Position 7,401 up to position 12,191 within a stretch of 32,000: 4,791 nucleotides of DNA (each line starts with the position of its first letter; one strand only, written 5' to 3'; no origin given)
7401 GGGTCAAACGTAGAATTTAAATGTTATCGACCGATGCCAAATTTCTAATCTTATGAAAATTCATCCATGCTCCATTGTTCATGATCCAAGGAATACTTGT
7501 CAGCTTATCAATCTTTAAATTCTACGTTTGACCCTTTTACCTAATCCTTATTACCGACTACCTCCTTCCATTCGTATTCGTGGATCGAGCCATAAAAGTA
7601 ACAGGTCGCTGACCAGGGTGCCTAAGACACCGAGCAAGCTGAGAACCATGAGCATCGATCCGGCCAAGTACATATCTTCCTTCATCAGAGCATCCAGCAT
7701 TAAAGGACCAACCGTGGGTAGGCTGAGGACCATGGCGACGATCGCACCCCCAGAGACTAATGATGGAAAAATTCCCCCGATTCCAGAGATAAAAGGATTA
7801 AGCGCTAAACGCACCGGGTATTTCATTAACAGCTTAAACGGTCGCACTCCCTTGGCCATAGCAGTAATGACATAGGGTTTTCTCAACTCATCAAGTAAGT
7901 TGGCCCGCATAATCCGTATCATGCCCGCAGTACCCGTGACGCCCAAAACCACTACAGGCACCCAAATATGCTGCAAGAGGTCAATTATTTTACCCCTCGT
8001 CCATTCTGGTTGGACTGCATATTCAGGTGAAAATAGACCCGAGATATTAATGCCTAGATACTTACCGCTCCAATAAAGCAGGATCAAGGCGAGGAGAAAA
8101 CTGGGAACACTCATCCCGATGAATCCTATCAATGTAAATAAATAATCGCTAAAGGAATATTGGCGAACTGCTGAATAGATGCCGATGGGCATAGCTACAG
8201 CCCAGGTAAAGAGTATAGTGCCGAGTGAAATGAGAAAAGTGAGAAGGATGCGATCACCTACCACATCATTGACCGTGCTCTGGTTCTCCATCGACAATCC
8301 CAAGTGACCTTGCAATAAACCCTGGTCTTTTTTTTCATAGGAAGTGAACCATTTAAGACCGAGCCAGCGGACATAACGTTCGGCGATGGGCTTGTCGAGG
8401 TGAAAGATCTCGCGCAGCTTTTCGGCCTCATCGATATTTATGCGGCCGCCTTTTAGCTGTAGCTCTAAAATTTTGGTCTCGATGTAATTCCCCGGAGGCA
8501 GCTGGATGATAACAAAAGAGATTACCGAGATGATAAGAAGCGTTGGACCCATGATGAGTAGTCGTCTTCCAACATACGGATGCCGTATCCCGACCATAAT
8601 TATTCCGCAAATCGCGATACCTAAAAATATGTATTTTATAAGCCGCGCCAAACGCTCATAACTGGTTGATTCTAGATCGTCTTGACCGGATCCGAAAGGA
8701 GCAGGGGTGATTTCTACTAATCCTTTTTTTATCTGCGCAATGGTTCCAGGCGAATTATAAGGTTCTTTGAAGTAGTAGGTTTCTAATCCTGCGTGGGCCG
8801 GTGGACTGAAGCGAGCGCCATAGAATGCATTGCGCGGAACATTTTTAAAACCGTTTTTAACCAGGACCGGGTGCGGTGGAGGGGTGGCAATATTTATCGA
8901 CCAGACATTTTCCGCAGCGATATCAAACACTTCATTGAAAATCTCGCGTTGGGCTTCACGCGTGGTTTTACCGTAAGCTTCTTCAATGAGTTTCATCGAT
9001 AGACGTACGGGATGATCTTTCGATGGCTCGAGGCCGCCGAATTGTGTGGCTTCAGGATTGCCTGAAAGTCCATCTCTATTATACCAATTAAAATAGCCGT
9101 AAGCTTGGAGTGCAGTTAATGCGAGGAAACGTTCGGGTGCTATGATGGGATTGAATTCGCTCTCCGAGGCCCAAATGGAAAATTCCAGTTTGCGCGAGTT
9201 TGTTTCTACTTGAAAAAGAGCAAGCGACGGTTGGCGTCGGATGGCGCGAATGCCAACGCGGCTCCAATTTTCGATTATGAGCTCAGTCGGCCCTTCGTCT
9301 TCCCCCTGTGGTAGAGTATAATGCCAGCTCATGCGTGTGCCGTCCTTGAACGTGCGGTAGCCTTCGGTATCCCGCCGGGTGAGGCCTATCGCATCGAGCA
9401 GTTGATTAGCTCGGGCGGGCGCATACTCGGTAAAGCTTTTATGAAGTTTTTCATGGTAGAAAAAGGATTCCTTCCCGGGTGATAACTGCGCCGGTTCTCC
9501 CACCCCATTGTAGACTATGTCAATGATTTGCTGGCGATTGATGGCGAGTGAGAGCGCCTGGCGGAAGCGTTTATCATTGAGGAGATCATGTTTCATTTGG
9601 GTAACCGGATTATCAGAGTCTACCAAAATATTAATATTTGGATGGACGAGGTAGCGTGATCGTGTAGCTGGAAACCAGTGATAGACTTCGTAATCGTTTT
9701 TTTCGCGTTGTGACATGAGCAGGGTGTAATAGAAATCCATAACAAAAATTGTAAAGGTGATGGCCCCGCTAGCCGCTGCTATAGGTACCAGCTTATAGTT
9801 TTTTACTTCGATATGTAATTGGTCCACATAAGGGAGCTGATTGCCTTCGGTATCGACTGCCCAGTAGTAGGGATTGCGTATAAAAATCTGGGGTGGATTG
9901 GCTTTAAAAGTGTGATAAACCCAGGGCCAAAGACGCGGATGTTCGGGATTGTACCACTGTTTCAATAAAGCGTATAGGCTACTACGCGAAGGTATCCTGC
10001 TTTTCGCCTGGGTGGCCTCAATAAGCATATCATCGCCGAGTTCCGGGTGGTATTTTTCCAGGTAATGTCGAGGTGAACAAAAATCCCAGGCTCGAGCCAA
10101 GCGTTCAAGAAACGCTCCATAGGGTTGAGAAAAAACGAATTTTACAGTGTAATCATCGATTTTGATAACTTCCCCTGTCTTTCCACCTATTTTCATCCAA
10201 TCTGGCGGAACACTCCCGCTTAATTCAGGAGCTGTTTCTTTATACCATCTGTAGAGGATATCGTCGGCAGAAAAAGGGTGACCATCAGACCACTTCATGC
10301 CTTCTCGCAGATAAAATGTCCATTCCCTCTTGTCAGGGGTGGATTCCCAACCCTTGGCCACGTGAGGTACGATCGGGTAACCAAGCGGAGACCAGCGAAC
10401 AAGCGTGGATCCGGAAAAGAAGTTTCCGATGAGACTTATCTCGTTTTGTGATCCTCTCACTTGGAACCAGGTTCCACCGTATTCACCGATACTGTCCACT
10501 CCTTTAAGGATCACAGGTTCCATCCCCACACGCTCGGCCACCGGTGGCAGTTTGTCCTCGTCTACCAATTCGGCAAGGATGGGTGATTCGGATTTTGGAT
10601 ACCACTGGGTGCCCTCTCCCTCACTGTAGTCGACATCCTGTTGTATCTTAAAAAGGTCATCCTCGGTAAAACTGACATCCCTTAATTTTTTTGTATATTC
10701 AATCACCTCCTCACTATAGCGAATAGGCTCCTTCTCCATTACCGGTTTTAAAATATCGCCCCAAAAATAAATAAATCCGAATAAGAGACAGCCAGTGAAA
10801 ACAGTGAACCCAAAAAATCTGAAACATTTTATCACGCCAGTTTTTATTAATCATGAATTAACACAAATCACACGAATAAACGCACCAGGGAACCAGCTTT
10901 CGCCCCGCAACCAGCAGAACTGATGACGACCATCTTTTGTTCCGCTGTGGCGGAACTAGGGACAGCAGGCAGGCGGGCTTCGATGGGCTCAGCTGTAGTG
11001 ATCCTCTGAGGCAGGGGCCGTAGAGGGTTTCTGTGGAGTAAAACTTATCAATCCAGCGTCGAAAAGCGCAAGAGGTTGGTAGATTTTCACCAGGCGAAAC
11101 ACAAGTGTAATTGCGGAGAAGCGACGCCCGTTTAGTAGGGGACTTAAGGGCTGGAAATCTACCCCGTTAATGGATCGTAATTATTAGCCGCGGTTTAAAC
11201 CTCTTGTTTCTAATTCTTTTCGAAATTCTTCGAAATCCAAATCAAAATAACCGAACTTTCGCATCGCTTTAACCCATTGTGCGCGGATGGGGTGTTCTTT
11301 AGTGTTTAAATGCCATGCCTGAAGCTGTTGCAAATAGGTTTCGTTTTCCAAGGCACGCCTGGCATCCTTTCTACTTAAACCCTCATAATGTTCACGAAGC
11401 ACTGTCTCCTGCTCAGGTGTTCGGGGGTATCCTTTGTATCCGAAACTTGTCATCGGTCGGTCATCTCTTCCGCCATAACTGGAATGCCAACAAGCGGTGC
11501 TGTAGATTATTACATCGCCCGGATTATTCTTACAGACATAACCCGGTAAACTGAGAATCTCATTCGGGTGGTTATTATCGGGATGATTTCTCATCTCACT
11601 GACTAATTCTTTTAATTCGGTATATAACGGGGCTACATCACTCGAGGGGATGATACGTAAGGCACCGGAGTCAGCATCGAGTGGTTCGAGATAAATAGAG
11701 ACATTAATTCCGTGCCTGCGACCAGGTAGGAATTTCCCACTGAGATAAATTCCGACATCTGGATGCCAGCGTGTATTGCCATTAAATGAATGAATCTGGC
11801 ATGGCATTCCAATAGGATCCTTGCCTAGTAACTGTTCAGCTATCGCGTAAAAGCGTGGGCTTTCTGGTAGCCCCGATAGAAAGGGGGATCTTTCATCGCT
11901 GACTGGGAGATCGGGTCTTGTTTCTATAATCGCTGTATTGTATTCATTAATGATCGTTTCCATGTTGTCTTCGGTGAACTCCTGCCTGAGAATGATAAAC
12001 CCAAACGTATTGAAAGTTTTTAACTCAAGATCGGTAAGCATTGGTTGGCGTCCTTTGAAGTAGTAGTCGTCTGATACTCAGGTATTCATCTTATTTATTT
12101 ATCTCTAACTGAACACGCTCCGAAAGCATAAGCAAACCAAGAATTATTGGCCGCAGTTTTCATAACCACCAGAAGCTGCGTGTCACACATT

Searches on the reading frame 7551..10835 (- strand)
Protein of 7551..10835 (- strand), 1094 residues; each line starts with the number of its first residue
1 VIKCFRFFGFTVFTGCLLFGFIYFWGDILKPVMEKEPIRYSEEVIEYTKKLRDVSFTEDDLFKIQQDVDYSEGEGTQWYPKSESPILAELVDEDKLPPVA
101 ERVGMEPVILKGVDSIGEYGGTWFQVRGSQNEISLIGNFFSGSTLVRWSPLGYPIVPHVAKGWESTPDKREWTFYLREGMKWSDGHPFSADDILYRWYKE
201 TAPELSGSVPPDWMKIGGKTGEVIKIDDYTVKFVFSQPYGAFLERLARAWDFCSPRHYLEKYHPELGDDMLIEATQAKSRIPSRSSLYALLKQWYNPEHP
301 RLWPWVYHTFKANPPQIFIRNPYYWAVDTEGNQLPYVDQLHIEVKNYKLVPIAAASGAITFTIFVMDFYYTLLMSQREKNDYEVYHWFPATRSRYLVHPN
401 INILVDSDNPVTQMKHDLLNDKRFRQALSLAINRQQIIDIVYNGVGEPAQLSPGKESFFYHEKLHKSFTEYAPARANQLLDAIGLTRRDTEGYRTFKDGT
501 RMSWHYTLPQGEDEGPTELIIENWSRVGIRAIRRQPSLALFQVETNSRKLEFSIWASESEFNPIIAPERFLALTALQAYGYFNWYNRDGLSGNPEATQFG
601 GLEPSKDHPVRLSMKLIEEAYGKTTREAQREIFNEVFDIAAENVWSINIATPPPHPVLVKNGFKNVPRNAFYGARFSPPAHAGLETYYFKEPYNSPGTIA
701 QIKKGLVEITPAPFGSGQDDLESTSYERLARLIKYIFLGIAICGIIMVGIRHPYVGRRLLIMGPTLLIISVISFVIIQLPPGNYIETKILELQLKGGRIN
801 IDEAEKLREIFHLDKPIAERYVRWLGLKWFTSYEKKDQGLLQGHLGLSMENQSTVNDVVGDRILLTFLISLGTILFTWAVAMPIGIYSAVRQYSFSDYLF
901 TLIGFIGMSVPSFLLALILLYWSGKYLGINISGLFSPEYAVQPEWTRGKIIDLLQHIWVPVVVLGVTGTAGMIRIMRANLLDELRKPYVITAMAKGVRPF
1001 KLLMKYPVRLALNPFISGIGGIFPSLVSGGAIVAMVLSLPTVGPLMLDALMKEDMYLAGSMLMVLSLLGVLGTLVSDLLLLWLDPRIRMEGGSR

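Call 19: search_protein_families(library=pfam, proteins=[window:7551-10835:-])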
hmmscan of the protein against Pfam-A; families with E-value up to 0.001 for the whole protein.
window:7551-10835:- (1094 aa): 3 families
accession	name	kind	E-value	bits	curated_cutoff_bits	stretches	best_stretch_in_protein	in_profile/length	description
PF00496.27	SBP_bac_5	-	9.5e-48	163.6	32.4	1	155-552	2-341/368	Bacterial extracellular solute-binding proteins, family 5 Middle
PF00528.27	BPD_transp_1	-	4.4e-26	92.2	26.4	1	882-1088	2-183/184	Binding-protein-dependent transport system inner membrane component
PF19300.4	BPD_transp_1_N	-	0.00035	21.2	23.8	1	757-867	7-111/114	Binding-prot-dependent transport system membrane comp, N-term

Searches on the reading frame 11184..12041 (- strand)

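Call 19: search_protein_families(library=pfam, proteins=[window:11184-12041:-])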
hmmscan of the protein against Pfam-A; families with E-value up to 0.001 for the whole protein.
window:11184-12041:- (285 aa): 1 family
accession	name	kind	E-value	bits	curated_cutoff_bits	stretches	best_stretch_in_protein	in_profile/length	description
PF05721.19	PhyH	-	2.2e-07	31.8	22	1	45-190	55-204/213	Phytanoyl-CoA dioxygenase (PhyH)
